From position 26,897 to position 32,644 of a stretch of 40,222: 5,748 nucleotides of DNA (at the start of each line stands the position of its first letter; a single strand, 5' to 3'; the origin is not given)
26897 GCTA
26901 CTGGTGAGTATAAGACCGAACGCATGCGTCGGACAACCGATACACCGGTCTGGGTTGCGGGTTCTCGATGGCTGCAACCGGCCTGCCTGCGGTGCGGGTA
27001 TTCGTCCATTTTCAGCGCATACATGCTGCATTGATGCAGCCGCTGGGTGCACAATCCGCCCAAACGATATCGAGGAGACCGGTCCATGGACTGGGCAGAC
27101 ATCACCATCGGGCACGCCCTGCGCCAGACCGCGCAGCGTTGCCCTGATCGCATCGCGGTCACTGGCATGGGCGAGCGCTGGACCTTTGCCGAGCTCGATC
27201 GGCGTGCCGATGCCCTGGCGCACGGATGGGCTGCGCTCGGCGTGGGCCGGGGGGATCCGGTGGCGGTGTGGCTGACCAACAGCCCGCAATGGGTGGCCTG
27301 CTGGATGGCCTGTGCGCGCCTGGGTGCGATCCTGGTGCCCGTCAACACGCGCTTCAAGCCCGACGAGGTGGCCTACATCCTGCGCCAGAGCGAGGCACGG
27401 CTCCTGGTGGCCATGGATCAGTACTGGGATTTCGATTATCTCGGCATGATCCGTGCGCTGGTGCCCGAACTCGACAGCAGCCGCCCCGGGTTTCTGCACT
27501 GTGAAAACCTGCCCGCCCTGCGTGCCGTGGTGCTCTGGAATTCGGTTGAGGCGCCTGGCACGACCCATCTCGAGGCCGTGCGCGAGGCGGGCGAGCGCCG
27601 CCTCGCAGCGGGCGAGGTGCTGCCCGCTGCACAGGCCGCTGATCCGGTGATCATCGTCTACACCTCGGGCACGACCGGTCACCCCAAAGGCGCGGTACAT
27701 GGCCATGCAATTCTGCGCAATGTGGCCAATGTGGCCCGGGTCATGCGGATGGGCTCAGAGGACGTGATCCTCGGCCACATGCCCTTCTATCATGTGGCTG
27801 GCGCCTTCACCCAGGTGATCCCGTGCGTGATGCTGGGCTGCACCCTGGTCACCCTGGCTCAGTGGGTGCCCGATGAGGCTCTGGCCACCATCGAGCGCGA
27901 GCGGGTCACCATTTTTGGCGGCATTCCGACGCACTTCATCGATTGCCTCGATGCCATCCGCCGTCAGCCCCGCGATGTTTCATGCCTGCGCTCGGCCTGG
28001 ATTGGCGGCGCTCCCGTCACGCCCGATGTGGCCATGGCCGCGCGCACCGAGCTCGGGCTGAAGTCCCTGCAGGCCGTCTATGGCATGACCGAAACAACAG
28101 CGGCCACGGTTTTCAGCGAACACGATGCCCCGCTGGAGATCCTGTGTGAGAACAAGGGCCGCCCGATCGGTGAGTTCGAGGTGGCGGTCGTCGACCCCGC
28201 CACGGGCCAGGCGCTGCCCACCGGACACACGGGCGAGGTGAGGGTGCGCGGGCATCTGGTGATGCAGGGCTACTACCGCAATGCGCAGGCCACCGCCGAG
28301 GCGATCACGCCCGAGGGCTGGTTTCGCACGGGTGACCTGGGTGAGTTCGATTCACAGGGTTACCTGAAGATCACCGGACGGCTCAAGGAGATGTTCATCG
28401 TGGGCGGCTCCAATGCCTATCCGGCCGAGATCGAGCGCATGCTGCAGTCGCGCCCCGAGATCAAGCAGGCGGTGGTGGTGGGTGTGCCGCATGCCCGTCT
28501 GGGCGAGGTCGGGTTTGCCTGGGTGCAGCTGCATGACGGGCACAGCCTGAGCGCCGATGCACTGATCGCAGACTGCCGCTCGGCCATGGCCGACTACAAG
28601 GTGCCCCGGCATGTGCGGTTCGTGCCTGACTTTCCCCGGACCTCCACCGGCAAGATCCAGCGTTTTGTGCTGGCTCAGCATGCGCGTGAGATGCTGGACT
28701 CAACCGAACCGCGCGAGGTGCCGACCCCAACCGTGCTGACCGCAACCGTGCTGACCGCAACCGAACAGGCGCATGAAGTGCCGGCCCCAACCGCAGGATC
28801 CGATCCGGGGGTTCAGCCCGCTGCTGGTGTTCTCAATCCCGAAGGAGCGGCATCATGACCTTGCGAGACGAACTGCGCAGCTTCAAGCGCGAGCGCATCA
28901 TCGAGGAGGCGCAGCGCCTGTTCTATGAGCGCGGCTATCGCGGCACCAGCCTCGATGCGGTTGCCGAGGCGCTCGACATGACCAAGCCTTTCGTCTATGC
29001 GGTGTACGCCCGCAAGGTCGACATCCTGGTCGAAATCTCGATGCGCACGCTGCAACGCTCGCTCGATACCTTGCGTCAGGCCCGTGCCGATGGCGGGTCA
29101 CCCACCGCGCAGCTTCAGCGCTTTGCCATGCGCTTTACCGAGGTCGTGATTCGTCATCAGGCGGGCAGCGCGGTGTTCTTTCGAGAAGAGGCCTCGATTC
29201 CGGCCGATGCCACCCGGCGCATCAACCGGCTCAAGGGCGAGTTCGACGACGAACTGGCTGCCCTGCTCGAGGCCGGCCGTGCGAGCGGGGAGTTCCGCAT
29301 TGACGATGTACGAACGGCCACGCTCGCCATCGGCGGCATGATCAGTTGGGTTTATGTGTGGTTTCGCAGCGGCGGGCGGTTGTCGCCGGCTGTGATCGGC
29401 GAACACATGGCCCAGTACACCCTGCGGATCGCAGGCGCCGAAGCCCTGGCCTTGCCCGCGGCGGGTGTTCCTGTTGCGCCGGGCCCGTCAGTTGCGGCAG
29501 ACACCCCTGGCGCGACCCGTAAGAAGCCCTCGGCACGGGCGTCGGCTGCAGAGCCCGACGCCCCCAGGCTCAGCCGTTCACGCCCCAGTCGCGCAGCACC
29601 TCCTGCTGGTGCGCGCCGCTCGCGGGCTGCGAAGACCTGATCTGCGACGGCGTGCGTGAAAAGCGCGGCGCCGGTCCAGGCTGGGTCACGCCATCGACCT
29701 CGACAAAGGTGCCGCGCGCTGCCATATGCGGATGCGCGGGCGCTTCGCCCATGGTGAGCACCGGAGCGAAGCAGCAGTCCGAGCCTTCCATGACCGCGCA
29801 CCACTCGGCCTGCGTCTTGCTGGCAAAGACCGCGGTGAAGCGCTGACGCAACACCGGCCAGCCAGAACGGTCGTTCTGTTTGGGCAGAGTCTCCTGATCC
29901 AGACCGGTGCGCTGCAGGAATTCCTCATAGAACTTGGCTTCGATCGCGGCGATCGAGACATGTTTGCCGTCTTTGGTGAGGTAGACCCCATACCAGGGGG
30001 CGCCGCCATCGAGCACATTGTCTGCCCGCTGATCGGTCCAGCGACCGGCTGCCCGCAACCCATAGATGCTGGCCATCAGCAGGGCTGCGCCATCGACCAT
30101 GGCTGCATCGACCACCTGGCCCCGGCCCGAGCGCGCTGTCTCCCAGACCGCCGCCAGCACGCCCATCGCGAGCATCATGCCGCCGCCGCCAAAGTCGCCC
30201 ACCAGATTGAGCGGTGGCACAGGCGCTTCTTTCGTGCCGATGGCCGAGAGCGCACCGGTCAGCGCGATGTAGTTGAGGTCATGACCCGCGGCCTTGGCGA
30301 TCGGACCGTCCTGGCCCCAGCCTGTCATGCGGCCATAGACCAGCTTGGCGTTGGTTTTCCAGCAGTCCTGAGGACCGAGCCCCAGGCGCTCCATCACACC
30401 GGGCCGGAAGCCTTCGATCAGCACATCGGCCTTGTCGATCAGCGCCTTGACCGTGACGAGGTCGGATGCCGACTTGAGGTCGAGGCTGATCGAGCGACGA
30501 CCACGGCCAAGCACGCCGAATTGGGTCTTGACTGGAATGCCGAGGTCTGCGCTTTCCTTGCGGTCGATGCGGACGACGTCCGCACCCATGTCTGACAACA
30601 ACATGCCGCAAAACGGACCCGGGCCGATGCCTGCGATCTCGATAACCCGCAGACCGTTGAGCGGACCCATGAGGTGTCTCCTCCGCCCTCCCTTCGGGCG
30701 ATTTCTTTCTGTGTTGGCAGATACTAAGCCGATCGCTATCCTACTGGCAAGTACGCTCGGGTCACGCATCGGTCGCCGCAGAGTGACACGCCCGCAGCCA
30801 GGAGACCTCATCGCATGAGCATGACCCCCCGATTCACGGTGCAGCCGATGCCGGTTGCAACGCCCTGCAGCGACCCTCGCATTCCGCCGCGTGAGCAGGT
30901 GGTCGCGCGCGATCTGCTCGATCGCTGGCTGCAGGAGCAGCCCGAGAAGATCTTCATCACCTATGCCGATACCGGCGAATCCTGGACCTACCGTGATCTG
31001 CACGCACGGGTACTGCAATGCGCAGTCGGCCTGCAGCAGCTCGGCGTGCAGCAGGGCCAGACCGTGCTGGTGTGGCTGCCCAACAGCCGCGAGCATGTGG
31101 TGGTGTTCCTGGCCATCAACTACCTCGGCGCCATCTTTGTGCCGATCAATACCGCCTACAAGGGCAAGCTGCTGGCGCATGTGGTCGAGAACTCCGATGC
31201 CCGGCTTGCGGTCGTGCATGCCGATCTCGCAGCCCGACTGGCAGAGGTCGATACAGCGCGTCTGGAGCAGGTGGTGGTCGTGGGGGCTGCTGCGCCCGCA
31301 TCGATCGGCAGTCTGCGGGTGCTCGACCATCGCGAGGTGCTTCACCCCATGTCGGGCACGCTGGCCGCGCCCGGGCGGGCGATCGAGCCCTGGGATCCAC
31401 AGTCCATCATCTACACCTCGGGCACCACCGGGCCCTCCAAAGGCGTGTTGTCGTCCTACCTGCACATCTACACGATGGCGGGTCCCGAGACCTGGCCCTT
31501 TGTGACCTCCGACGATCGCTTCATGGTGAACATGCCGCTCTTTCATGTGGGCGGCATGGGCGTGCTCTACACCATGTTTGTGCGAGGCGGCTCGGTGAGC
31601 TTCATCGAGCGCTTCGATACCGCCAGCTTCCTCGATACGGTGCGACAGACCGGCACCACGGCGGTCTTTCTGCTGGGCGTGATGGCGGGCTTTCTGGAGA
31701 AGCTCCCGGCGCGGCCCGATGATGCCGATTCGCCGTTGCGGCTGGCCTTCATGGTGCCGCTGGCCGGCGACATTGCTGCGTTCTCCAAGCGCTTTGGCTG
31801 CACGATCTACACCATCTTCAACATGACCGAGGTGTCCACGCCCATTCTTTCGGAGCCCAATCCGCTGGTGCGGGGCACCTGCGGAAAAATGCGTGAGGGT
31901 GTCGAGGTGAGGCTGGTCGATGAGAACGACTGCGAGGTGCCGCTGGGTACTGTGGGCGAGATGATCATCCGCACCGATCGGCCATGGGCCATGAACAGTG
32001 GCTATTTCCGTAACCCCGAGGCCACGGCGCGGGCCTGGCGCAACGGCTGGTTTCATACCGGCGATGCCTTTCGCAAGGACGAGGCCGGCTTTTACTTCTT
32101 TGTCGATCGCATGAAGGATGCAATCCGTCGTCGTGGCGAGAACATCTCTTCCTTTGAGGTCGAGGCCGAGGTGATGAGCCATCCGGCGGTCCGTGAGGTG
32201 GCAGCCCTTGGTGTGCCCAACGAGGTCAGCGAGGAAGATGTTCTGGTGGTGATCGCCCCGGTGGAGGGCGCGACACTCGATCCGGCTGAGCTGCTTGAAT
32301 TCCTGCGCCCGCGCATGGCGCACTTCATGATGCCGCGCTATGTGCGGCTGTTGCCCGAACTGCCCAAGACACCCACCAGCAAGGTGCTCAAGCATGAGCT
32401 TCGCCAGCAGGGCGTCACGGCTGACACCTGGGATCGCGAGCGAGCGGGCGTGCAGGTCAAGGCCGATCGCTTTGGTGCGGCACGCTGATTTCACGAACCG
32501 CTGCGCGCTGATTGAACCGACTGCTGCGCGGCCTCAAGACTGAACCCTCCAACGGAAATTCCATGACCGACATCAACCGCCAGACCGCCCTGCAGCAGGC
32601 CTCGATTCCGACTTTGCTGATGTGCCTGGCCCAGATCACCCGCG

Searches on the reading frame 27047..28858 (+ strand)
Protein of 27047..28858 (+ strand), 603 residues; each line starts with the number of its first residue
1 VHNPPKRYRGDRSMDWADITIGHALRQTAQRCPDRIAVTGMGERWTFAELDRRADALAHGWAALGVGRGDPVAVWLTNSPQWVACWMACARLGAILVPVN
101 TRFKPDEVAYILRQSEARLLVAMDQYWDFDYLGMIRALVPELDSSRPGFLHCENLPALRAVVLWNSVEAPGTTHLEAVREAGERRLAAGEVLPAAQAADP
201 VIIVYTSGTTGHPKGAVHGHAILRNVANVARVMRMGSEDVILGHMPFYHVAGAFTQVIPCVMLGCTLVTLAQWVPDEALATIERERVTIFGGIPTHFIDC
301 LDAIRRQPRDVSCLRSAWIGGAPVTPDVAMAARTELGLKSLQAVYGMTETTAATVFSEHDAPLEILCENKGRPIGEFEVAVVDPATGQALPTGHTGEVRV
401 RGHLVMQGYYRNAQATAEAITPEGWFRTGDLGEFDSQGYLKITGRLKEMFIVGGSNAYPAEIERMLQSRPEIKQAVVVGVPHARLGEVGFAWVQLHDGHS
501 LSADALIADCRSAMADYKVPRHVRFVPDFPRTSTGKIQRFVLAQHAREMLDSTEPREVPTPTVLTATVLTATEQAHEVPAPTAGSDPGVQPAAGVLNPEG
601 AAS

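Call 62: search_protein_families(library=pfam, proteins=[window:27047-28858:+], max_evalue=0.0001)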
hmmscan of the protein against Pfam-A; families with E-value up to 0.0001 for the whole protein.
window:27047-28858:+ (603 aa): 2 families
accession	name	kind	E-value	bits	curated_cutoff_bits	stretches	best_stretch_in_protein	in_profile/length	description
PF00501.34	AMP-binding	-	7.8e-90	301.9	29.9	1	26-410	2-384/384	AMP-binding enzyme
PF13193.12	AMP-binding_C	-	1.5e-17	64.7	24.5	1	461-536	1-76/76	AMP-binding enzyme C-terminal domain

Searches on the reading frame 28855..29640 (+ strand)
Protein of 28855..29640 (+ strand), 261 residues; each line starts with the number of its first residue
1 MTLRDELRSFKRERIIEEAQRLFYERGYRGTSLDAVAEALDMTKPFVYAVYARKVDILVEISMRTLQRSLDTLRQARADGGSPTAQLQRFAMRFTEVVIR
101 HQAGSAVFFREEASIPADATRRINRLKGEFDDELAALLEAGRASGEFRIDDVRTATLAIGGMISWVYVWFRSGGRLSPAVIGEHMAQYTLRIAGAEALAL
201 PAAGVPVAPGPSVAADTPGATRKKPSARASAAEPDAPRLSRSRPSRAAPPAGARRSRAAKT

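Call 62: search_protein_families(library=pfam, proteins=[window:28855-29640:+], max_evalue=0.0001)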
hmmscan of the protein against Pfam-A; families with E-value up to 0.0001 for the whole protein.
window:28855-29640:+ (261 aa): 2 families
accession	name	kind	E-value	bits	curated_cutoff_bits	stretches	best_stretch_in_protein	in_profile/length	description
PF17932.6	TetR_C_24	-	8e-29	100.6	26.4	1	81-192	2-113/114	Tetracyclin repressor-like, C-terminal domain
PF00440.29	TetR_N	-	6.6e-09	35.9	24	1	15-61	1-47/47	Bacterial regulatory proteins, tetR family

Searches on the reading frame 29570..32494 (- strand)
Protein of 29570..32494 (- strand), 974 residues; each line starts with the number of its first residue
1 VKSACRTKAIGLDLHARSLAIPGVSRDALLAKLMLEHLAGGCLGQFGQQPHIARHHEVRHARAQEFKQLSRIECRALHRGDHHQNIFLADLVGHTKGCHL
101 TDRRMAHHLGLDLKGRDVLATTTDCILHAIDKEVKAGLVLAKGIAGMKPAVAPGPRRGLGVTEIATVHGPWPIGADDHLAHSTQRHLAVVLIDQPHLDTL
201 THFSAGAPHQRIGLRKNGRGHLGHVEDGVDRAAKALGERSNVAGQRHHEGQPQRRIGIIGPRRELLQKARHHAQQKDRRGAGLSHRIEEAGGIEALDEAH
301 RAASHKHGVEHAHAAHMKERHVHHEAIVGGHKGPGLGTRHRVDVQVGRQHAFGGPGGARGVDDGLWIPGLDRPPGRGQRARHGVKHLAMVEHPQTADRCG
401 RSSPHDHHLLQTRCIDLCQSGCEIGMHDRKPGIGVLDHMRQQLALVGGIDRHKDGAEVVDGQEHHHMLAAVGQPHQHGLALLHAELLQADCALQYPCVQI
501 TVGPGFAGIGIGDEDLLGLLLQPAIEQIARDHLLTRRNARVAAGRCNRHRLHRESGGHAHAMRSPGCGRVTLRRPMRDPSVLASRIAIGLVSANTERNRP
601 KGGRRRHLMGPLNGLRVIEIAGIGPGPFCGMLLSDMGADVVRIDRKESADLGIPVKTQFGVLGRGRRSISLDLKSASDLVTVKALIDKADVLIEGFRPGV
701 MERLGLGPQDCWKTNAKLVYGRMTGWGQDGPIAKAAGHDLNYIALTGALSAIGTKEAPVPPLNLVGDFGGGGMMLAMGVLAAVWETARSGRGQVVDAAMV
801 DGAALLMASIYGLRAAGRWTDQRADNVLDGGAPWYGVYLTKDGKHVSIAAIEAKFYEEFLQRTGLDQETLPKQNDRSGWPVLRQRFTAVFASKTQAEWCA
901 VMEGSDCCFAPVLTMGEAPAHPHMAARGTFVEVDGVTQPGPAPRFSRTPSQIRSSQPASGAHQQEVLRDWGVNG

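Call 62: search_protein_families(library=pfam, proteins=[window:29570-32494:-], max_evalue=0.0001)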
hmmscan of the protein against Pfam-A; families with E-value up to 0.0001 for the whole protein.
window:29570-32494:- (974 aa): 1 family
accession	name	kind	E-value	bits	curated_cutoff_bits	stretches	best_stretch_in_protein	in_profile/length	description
PF02515.22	CoA_transf_3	-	8.4e-85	285.5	23.3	1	612-962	1-365/366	CoA-transferase family III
